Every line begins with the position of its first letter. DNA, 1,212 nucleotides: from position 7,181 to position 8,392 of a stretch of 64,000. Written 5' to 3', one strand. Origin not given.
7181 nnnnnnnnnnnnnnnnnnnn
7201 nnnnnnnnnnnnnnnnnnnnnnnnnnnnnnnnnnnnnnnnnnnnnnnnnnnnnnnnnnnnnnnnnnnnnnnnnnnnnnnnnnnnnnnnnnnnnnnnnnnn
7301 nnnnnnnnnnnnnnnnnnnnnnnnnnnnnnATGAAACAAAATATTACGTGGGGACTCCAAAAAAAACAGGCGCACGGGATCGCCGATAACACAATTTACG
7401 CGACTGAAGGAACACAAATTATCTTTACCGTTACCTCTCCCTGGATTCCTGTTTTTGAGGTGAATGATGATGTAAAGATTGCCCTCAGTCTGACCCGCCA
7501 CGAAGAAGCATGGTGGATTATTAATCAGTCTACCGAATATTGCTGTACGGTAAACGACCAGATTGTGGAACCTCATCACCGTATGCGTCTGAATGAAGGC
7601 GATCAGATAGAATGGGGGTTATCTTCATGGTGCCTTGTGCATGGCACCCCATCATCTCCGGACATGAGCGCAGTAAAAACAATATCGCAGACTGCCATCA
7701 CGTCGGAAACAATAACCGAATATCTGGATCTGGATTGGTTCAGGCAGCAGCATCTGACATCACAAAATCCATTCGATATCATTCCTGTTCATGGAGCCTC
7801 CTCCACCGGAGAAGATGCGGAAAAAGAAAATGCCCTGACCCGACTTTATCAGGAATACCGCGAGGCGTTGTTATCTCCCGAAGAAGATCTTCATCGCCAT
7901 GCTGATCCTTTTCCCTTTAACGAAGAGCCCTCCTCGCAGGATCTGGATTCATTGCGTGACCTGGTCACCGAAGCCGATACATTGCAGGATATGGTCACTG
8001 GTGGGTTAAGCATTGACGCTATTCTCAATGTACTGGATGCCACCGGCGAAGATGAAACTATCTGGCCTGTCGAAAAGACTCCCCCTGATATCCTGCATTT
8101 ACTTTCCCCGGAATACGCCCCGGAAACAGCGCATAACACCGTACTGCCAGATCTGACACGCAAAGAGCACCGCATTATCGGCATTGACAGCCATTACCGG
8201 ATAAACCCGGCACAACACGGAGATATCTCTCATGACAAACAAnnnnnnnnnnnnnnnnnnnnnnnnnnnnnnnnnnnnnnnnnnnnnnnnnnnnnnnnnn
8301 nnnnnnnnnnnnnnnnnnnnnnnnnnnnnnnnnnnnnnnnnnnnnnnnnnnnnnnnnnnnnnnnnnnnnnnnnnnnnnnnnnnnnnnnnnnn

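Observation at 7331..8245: Operon-leading 304-aa protein with possible degenerate FHA-like domain and acidic disordered tail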

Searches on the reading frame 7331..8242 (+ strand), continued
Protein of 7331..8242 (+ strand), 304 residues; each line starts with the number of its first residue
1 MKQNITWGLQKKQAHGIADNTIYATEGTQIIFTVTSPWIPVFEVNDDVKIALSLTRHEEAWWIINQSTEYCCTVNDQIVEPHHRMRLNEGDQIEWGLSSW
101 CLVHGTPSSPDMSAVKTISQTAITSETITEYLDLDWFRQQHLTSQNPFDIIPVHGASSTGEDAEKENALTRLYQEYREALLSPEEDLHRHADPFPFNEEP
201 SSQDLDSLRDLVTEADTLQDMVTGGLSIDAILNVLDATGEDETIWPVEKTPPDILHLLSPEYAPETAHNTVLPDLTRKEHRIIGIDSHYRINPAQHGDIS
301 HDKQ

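Call 33: profile_search(alignment_id=A2)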
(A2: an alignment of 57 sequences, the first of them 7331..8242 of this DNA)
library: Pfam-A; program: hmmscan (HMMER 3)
A. the first sequence (304 residues): domains with independent E <= 10: 2; with E <= 0.001: 0
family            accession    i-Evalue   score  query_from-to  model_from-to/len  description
FHA               PF00498.31     0.0014    19.4      54-96         25-67/67  FHA domain
Yop-YscD_cpl      PF16697.10       0.15    12.8      51-104        40-92/94  Inner membrane component of T3SS, cytoplasmic domain
B. every sequence of the alignment scanned on its own (57 sequences): families by number of members that match
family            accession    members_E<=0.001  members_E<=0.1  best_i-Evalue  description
FHA               PF00498.31                 0              18        1.4e-03  FHA domain
Yop-YscD_cpl      PF16697.10                 0               4        2.1e-03  Inner membrane component of T3SS, cytoplasmic domain
ThiS              PF02597.26                 0               2        7.8e-03  ThiS family
LRIM1_dimer       PF20733.2                  0               1        2.5e-03  Dimerization domain in LRIM1
YjbE              PF11106.13                 0               1        1.3e-02  Exopolysaccharide production protein YjbE
PhiKZ_gp119       PF25619.1                  0               1        2.4e-02  Bacteriophage PhiKZ vertex-binding protein gp119
PAS_7             PF12860.13                 0               1        3.1e-02  PAS fold

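Call 55: find_encoding_contigs(protein=P0053, flank=10000, max_places=1)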
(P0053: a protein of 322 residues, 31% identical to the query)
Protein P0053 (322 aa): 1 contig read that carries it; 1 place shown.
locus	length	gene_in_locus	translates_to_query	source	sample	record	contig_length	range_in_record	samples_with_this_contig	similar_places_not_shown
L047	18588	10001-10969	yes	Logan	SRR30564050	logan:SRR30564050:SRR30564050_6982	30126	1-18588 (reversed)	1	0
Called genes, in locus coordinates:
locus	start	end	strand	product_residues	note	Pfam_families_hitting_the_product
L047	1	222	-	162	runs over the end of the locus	-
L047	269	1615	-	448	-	PF09850:DotU, PF00691:OmpA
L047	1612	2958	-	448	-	PF05936:T6SS_VasE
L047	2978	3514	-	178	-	PF12790:T6SS-SciN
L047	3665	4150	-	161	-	PF05638:T6SS_HCP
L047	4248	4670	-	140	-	-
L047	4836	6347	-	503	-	PF05943:VipB, PF18945:VipB_2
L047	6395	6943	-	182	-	PF05591:T6SS_VipA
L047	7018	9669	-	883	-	PF02861:Clp_N (weak), PF13191:AAA_16 (weak), PF00004:AAA, PF17871:AAA_lid_9, PF00004:AAA, PF07724:AAA_2, PF07728:AAA_5, PF10431:ClpB_D2-small, +3 more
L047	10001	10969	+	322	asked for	-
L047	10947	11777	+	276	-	PF07024:ImpE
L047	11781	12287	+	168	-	PF04965:GPW_gp25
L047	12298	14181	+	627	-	PF05947:T6SS_TssF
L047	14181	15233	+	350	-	PF06996:T6SS_TssG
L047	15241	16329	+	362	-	PF06812:ImpA_N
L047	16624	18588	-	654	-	?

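Call 56: find_encoding_contigs(protein=P0056, flank=10000, max_places=1)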
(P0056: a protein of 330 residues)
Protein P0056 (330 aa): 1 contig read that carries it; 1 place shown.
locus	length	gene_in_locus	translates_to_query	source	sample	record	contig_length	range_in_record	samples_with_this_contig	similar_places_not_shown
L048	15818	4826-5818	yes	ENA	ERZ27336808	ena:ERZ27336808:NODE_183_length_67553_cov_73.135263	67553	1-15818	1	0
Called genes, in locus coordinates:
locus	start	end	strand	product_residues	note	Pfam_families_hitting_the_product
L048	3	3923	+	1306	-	?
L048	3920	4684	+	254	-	PF09867:TagF_N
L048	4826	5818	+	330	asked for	-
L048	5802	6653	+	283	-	PF07024:ImpE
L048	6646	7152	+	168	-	PF04965:GPW_gp25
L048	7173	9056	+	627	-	PF05947:T6SS_TssF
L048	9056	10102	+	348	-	PF06996:T6SS_TssG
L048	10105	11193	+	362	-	PF06812:ImpA_N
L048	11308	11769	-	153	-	PF05232:BTP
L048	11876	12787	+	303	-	PF00126:HTH_1, PF03466:LysR_substrate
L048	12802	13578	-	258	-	PF00497:SBP_bac_3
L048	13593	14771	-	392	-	PF01546:Peptidase_M20, PF07687:M20_dimer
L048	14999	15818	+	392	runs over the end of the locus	PF00108:Thiolase_N, PF00109:ketoacyl-synt (weak), PF02803:Thiolase_C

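Call 57: find_encoding_contigs(protein=P0059, flank=10000, max_places=1)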
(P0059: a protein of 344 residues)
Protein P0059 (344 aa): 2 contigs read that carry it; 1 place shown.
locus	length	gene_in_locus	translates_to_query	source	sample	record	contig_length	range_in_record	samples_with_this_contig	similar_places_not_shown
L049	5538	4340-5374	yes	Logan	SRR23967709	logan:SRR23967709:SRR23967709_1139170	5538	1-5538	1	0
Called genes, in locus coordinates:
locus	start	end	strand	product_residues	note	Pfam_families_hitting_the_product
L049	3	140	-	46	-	?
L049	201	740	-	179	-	PF05591:T6SS_VipA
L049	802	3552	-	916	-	PF02861:Clp_N, PF13191:AAA_16 (weak), PF00004:AAA, PF17871:AAA_lid_9, PF07724:AAA_2, PF00004:AAA, PF07728:AAA_5, PF10431:ClpB_D2-small, +5 more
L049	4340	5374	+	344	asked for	-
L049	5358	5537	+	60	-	?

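Call 72: predict_structure(alignment_id=A5)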
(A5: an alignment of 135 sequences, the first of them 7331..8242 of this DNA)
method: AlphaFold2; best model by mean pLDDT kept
length: 304 residues; sequences in the alignment: 135
mean_pLDDT: 71.1   pTM: 0.44
mean pLDDT of the five models: 71.1, 70.4, 69.7, 69.6, 69.7
residues with pLDDT >= 90: 95; 70-90: 50; 50-70: 109; < 50: 50
segments of 3 or more residues with pLDDT < 50: 111-124, 154-157, 191-204, 293-297
pLDDT, mean of each block of 10 residues (from residue 1): 84 95 93 95 94 95 96 97 96 97 79 44 47 61 56 49 63 82 67 45 52 60 75 71 60 72 60 55 51 50 50
secondary structure, 60 per line:
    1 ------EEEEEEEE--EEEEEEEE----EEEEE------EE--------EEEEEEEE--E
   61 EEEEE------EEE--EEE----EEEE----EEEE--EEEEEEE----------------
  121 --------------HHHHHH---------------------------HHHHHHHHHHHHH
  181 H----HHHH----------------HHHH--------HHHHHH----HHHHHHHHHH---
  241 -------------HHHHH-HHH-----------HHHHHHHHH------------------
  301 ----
elements in order: E7-14 E17-24 E29-33 E50-57 E60-65 E72-74 E77-79 E84-87 E92-95 E98-104 H135-140 H168-181 H186-189 H206-209 H218-223 H228-237 H254-258 H274-282

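Call 80: search_protein_families(proteins=[L002:16871-17587:+, L002:18105-19367:+], library=ncbifam, max_evalue=0.001)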
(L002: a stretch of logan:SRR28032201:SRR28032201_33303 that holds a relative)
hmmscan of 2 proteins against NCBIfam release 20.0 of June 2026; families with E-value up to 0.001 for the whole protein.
L002:16871-17587:+ (239 aa): 0 families

L002:18105-19367:+ (421 aa): 2 families
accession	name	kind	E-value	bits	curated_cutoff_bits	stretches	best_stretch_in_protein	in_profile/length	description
TIGR03361.1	VI_Rhs_Vgr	subfamily_domain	8.8e-92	308.3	186.35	1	17-421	8-390/513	type VI secretion system tip protein TssI/VgrG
TIGR01646.1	vgr_GE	subfamily_domain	1.7e-73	248.3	121.8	1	24-421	4-376/480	type VI secretion system tip protein VgrG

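Call 94: fold_search(model_id=the predicted structure, library=afdb50)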
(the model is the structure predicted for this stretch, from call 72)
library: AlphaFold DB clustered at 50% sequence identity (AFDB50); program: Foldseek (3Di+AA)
matches with E <= 10: 2238; with E <= 0.001: 1793
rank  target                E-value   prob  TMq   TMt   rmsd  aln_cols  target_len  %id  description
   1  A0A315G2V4            8.7e-27  1.00  0.31  0.31  27.3       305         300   54  Type VI secretion system-associated protein TagK [Salmonella enterica I]
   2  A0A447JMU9            5.0e-24  1.00  0.32  0.18  35.0       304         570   53  Putative cytoplasmic protein [Salmonella enterica subsp. enterica serovar Daytona]
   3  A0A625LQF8            4.6e-23  1.00  0.32  0.37  28.3       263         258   53  Type VI secretion system-associated protein TagK (Fragment) [Salmonella enterica subsp. enterica serovar Poona]
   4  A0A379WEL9            5.9e-18  1.00  0.31  0.47  24.5       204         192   48  Putative cytoplasmic protein [Salmonella enterica I]
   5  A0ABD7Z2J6            1.2e-16  1.00  0.32  0.30  32.0       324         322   28  Type VI secretion system-associated protein TagK [Snodgrassella alvi]
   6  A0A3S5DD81            6.1e-13  1.00  0.31  0.83   3.0       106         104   60  Putative cytoplasmic protein [Salmonella enterica I]
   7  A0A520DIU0            3.2e-11  1.00  0.28  0.30  25.8       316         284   20  TagK domain-containing protein
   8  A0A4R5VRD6            5.2e-11  1.00  0.28  0.25  23.2       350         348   22  TagK domain-containing protein [Sapientia aquatica]
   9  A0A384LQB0            5.8e-11  1.00  0.23  0.67  11.6       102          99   88  Cytoplasmic protein [Shigella flexneri]
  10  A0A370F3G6            3.3e-10  1.00  0.32  0.25  25.3       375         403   20  FHA domain-containing protein [Pseudacidovorax intermedius]
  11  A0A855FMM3            4.1e-10  1.00  0.20  0.21  24.2       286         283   30  FHA domain-containing protein [Snodgrassella alvi]
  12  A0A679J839            8.5e-10  1.00  0.28  0.24  31.8       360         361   20  Uncharacterized protein [Variovorax paradoxus]
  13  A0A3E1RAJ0            1.1e-09  1.00  0.29  0.24  27.1       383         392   19  TagK domain-containing protein [Rhodoferax lacus]
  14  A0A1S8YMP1            2.4e-09  1.00  0.29  0.32  31.0       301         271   19  TagK domain-containing protein [Izhakiella australiensis]
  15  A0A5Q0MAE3            3.4e-09  1.00  0.31  0.23  25.1       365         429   17  TagK domain-containing protein [Variovorax paradoxus]
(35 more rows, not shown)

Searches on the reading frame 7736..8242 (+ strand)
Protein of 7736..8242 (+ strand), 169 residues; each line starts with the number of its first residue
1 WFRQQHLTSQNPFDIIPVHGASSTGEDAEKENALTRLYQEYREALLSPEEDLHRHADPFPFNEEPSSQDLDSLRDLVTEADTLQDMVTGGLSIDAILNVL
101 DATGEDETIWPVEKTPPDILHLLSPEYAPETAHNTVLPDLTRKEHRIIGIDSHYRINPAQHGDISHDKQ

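Call 36: search_protein_families(proteins=[window:7736-8242:+], library=ncbifam, max_evalue=10)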
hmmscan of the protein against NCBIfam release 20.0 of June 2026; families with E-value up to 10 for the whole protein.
window:7736-8242:+ (169 aa): 3 families
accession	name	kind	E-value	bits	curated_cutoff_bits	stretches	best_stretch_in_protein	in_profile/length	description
NF033418.1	T6SS_TagK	equivalog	2.9e-88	296.3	200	1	1-169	136-305/305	type VI secretion system-associated protein TagK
NF033419.1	T6SS_TagK_dom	domain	6e-30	104.6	40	1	31-154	2-129/129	TagK domain-containing protein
NF011751.0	PRK15204.1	equivalog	0.18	10.4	907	1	93-165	184-255/476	undecaprenyl-phosphate galactose phosphotransferase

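Call 87: search_solved_structures(query=A7, max_evalue=10, show_alignments=2)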
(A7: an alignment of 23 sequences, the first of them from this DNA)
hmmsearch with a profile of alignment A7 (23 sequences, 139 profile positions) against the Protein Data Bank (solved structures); distinct sequences matched with E-value up to 10: 3.
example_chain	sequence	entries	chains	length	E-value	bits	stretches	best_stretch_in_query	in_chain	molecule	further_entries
6dbf_A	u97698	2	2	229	0.67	13.5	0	46-105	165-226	Listeria virulence factor InlB | InlB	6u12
3jco_S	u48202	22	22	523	1.2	12.7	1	10-62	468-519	26S proteasome regulatory subunit RPN3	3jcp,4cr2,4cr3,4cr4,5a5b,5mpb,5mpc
2dj6_A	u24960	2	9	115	1.3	12.6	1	58-94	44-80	hypothetical protein PH0634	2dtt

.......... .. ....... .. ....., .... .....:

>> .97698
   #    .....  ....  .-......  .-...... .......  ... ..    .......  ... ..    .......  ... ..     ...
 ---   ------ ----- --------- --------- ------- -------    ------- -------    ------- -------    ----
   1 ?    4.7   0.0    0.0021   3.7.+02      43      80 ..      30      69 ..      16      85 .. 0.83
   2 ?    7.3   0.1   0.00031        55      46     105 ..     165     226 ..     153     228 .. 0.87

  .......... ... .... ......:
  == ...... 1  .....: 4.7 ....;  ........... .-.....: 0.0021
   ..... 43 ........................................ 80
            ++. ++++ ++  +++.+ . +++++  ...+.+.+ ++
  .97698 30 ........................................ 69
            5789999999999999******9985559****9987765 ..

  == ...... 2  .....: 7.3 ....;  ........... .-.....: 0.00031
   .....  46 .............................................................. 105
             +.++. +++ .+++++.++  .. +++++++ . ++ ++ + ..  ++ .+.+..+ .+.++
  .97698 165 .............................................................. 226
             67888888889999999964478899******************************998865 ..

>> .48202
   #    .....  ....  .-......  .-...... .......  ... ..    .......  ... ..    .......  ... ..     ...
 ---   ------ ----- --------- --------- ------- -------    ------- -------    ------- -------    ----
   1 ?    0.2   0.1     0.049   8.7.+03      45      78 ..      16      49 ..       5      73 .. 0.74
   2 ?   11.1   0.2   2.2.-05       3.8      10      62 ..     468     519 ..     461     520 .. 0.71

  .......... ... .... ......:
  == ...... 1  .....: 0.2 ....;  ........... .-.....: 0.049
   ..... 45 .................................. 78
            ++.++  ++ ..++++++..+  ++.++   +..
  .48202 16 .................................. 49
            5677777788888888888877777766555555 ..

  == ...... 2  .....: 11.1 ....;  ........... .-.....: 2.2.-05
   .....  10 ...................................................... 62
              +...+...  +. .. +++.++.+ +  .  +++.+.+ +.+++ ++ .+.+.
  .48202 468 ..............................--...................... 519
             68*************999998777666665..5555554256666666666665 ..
